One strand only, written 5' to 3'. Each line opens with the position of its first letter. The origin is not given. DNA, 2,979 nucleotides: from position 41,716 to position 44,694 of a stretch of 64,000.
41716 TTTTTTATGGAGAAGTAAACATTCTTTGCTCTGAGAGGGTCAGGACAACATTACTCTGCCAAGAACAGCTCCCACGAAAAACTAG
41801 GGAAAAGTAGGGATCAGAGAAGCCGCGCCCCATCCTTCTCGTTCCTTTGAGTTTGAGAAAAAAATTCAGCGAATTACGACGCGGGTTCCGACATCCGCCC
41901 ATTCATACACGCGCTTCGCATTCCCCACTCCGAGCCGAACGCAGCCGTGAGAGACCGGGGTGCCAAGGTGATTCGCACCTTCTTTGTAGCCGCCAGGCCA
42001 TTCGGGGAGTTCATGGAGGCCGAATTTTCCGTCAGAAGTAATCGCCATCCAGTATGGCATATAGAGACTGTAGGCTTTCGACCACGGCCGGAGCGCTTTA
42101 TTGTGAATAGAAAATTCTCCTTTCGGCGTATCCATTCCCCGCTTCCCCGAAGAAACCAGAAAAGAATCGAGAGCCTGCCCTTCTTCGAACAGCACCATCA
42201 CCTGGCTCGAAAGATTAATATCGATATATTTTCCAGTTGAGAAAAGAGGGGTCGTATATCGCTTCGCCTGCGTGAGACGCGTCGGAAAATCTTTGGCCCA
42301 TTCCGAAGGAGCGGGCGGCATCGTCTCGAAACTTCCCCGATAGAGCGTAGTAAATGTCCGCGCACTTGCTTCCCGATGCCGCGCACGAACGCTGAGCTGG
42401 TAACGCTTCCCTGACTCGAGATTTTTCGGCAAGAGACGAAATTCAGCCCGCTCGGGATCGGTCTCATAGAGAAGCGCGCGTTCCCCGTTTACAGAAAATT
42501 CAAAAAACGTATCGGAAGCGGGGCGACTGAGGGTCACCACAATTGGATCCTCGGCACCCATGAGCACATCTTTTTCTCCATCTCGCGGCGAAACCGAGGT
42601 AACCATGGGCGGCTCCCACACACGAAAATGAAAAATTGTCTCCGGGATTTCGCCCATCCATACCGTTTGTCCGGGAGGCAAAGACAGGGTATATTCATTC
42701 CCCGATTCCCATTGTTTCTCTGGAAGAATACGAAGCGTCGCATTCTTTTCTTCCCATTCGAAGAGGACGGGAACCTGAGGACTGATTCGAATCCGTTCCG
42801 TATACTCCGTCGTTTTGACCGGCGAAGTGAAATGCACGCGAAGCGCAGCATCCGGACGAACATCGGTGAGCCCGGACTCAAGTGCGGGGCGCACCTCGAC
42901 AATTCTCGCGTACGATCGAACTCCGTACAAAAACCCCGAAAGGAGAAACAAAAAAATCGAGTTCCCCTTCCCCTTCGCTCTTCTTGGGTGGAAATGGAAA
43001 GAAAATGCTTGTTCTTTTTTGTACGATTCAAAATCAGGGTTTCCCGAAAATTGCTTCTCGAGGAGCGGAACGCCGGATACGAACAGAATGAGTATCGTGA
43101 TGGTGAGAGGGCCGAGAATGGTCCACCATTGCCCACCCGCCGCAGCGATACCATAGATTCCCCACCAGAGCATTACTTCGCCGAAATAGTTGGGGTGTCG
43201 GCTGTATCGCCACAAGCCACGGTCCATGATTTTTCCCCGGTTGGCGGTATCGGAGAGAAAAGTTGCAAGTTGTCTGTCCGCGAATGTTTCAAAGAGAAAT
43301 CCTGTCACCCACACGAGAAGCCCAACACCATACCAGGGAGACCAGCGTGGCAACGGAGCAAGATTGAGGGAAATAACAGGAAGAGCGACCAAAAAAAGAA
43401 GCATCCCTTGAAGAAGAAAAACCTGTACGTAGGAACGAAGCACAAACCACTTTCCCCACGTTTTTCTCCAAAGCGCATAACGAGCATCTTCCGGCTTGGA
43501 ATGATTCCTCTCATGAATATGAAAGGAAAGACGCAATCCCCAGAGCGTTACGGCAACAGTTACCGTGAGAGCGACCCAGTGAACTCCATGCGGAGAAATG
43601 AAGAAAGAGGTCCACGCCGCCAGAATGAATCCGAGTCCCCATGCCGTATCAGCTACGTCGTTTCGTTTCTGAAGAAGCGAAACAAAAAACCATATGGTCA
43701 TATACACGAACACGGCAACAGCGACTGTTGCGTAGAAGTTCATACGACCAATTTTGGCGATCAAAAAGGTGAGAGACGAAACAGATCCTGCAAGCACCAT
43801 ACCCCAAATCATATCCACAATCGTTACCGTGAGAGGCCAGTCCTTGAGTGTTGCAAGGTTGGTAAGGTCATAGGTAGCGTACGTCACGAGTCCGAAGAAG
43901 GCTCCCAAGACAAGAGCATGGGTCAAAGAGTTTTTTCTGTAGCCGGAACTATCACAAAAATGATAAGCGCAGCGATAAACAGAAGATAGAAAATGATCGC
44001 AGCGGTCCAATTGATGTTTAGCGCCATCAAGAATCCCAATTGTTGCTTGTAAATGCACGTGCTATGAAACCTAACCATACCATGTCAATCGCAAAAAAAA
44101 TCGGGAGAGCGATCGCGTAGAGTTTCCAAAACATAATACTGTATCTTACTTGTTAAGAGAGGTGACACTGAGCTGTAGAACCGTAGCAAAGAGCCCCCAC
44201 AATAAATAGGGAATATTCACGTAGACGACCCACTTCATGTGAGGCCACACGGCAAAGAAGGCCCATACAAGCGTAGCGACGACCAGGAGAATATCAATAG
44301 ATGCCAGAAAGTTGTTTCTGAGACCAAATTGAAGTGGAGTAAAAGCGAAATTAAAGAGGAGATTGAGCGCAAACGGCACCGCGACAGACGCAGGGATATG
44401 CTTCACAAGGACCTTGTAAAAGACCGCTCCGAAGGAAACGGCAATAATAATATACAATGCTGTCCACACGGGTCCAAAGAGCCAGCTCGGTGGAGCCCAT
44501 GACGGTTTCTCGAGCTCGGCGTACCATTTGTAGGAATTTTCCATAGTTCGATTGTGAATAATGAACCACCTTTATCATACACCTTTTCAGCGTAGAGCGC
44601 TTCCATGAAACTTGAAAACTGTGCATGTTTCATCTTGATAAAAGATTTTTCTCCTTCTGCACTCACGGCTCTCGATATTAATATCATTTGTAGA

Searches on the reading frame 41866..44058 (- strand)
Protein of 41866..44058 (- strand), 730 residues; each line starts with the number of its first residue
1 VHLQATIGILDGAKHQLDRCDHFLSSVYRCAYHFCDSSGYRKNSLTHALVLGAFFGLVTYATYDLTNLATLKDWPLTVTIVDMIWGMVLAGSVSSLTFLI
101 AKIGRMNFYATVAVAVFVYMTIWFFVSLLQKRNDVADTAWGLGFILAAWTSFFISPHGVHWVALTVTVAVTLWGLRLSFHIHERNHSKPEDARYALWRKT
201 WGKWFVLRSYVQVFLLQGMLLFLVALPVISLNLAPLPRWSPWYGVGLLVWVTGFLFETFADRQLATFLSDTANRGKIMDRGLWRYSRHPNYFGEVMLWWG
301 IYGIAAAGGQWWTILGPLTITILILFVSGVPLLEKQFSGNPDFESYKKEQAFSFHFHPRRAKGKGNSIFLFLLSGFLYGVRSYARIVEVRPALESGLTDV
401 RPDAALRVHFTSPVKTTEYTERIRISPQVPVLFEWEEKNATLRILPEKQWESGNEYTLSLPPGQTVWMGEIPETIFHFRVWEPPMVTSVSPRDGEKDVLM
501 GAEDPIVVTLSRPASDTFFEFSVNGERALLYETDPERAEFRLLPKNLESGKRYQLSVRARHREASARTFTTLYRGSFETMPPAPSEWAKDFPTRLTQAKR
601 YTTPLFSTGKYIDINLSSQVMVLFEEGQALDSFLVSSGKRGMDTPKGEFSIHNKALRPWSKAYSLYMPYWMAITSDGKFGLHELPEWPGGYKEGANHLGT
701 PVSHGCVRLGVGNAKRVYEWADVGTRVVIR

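Call 4: search_protein_families(library=pfam, proteins=[window:41866-44058:-], max_evalue=0.01)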
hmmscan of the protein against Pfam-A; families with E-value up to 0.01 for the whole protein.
window:41866-44058:- (730 aa): 7 families
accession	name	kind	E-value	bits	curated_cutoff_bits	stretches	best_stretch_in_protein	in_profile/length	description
PF06966.17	DUF1295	-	4.6e-70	236.2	20.4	1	123-348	1-233/235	Protein of unknown function (DUF1295)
PF09945.14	DUF2177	-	1e-21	77.8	26.9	1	34-98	59-123/124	Predicted membrane protein (DUF2177)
PF03734.19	YkuD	-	2.9e-20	73.8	23.4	1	610-729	2-146/146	L,D-transpeptidase catalytic domain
PF13205.12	Big_5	-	2.5e-08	35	23.6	1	395-463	14-86/105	Bacterial Ig-like domain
PF02544.21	Steroid_dh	-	1.2e-05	25.8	22.6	1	245-300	44-99/150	3-oxo-5-alpha-steroid 4-dehydrogenase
PF04191.18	PEMT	-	0.00015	22.6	25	1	245-326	7-88/105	Phospholipid methyltransferase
PF04140.19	ICMT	-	0.0015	19.3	24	1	273-323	31-79/95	Isoprenylcysteine carboxyl methyltransferase (ICMT) family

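Call 42: search_protein_representatives(protein=window:41866-44058:-)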
Query: 730 residues. Proteins with E-value up to 0.001 (for the whole library): 13066; up to 1e-10: 5007; up to 1e-30: 872. The best 150 are listed.
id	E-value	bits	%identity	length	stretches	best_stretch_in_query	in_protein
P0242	4.7e-99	349.1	44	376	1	374-729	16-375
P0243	4.3e-98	345.9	48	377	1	368-729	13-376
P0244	2.1e-93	330.4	44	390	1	374-729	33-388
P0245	4.2e-93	329.4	58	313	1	484-729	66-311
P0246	1.0e-86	308.3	42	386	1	365-729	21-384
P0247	2.3e-78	280.7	50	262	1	107-360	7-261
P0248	2.8e-78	280.4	43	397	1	379-729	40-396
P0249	2.0e-77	277.5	41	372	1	369-729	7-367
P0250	1.4e-75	271.5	50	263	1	106-363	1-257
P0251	8.5e-73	262.3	37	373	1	382-729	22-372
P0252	7.4e-72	259.2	55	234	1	501-729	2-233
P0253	1.6e-71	258.1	43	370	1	406-729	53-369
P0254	4.3e-71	256.6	49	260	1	113-359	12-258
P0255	5.2e-69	249.7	51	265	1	112-354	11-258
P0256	3.6e-68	247.0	58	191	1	546-729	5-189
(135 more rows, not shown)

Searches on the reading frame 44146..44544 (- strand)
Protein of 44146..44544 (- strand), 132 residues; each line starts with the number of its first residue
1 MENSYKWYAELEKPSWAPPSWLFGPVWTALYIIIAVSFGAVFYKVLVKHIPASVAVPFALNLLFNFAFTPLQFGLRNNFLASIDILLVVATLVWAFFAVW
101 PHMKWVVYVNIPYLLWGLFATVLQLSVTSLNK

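Call 4: search_protein_families(library=pfam, proteins=[window:44146-44544:-], max_evalue=0.01)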
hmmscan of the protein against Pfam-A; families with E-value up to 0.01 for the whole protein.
window:44146-44544:- (132 aa): 1 family
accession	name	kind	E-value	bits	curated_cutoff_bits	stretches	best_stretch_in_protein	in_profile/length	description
PF03073.20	TspO_MBR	-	1.2e-29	103.3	24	1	5-127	21-143/145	TspO/MBR family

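Call 6: find_encoding_contigs(protein=window:44146-44544:-, flank=10000, max_places=6)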
Protein window:44146-44544:- (132 aa): no gene with exactly this product is on record in the collection.
